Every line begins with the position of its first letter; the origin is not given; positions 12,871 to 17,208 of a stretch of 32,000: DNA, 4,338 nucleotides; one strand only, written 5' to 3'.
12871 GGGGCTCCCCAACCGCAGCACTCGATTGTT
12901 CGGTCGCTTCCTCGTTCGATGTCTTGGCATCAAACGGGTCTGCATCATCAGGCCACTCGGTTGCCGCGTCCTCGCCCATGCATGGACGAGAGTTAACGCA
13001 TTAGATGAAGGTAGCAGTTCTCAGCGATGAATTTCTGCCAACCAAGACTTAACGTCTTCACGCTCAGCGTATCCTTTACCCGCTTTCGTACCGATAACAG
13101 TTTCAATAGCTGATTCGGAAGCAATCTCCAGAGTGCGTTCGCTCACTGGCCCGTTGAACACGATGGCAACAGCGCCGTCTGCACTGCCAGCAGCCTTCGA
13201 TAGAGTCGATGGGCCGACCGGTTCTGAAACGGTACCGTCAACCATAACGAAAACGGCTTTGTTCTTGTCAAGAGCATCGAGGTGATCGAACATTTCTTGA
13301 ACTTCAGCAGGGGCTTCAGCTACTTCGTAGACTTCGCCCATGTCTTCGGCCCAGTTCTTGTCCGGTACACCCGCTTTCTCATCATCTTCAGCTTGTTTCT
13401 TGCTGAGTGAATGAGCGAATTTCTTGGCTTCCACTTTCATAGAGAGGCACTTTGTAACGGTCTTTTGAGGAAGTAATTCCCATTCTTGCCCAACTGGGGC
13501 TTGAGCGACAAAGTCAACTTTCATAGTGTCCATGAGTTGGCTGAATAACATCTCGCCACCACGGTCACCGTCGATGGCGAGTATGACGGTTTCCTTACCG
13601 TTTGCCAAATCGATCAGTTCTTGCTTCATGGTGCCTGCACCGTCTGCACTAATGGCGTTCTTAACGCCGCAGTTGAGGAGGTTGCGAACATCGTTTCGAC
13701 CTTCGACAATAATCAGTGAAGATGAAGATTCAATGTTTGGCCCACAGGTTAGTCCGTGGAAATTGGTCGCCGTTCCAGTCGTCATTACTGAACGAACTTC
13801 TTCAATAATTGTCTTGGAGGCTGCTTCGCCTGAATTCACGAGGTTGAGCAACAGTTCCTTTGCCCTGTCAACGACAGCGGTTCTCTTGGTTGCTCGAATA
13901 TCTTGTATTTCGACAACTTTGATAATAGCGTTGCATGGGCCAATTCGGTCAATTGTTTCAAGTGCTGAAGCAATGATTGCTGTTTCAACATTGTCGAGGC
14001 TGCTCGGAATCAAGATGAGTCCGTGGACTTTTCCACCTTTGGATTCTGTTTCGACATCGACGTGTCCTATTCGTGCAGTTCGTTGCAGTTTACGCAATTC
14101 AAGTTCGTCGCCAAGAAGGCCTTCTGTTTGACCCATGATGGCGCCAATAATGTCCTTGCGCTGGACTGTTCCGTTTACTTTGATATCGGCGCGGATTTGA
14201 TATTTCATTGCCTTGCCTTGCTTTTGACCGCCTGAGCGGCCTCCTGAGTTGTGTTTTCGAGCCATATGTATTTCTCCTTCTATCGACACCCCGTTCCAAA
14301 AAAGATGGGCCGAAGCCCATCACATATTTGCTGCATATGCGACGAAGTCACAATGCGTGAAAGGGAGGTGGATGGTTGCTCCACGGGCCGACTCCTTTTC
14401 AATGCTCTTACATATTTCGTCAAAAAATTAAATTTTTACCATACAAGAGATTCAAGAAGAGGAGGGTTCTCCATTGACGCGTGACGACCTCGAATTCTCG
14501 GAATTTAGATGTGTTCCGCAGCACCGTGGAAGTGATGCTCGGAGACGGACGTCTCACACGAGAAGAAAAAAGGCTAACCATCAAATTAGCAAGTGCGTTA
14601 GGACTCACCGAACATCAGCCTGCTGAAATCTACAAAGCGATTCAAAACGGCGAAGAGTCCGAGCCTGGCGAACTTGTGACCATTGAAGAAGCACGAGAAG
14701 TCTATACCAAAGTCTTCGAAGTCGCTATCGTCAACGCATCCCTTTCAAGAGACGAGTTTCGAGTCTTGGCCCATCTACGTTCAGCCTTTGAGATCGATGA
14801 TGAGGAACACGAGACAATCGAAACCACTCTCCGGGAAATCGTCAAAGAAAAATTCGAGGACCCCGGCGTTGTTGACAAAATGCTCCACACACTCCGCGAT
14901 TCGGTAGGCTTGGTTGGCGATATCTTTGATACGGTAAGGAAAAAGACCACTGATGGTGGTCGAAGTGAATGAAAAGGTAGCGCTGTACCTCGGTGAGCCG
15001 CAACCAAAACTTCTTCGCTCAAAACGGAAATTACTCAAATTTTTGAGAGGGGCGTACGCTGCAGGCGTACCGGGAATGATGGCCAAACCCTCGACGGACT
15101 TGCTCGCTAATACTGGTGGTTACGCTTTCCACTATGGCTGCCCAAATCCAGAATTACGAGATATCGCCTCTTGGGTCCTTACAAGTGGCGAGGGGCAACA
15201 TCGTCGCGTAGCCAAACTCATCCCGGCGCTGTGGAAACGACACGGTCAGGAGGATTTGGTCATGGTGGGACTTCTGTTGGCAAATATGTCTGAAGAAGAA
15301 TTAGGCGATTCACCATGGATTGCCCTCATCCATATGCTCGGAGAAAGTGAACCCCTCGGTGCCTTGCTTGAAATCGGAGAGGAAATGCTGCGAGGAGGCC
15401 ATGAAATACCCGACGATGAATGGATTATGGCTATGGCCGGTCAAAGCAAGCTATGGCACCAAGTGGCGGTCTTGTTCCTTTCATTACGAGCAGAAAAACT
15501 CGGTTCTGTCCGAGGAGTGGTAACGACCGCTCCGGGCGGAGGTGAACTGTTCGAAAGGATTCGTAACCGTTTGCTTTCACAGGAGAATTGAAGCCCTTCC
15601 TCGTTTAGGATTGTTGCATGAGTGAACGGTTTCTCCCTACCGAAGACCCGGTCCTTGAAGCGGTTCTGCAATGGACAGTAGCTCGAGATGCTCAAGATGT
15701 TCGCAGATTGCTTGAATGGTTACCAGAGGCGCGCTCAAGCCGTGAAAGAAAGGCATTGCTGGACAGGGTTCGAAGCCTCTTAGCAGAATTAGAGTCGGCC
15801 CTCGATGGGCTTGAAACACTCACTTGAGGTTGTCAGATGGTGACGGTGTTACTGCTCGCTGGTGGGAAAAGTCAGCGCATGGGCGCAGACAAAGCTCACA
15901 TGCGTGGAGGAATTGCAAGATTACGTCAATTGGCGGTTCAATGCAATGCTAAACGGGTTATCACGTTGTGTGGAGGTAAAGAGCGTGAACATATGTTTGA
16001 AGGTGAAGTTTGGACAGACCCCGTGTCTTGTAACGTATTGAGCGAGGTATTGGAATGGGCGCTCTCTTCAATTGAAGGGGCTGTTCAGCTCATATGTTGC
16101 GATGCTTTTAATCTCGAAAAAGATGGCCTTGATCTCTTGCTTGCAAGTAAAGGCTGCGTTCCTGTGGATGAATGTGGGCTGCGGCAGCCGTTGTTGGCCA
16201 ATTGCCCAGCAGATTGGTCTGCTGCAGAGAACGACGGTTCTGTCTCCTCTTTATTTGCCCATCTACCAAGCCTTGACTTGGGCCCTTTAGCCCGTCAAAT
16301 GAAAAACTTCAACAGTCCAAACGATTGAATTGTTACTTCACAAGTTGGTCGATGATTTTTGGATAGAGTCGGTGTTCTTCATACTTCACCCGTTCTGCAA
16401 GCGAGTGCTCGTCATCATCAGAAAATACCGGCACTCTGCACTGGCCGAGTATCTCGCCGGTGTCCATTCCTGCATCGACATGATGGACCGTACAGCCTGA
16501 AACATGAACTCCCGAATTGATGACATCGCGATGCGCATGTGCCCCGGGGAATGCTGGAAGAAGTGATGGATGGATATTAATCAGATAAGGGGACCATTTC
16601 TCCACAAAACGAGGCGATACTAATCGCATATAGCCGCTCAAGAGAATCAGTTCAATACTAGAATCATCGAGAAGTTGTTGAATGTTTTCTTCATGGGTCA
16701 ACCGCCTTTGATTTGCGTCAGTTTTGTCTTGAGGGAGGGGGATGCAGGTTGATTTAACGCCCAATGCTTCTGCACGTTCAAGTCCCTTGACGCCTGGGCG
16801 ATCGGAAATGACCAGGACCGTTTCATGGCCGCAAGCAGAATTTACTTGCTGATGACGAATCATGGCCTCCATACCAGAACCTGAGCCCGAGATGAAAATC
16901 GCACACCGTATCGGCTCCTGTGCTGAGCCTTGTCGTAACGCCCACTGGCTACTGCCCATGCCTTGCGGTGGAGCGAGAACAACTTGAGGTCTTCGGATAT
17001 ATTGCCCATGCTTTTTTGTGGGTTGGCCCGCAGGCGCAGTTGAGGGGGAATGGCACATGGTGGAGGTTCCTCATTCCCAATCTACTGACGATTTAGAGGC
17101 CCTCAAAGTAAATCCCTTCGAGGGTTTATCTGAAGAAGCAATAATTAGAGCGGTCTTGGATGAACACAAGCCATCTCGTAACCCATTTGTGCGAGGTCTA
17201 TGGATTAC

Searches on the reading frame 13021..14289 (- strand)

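Call 67: search_protein_families(library=pfam, proteins=[window:13021-14289:-], max_evalue=0.00001)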
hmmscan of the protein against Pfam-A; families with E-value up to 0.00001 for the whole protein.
window:13021-14289:- (422 aa): 2 families
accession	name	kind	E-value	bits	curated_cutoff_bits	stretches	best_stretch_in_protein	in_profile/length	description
PF01751.28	Toprim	-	3.5e-08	33.9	23.1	1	192-257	2-81/96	Toprim domain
PF13662.12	Toprim_4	-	1.1e-07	32.4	25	1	191-256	2-74/85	Toprim domain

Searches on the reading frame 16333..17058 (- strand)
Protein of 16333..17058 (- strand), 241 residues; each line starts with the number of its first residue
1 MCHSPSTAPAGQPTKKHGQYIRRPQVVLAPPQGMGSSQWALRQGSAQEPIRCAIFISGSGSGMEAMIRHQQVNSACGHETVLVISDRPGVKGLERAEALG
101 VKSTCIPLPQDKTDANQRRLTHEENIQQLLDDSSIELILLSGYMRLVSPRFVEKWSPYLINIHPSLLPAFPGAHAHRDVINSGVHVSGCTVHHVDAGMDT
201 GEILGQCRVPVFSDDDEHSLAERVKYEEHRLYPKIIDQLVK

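Call 67: search_protein_families(library=pfam, proteins=[window:16333-17058:-], max_evalue=0.00001)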
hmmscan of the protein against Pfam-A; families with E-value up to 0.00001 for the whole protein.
window:16333-17058:- (241 aa): 1 family
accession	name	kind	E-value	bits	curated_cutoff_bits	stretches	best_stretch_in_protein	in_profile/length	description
PF00551.24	Formyl_trans_N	-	3.1e-46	157.9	26.1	1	51-235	2-180/181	Formyl transferase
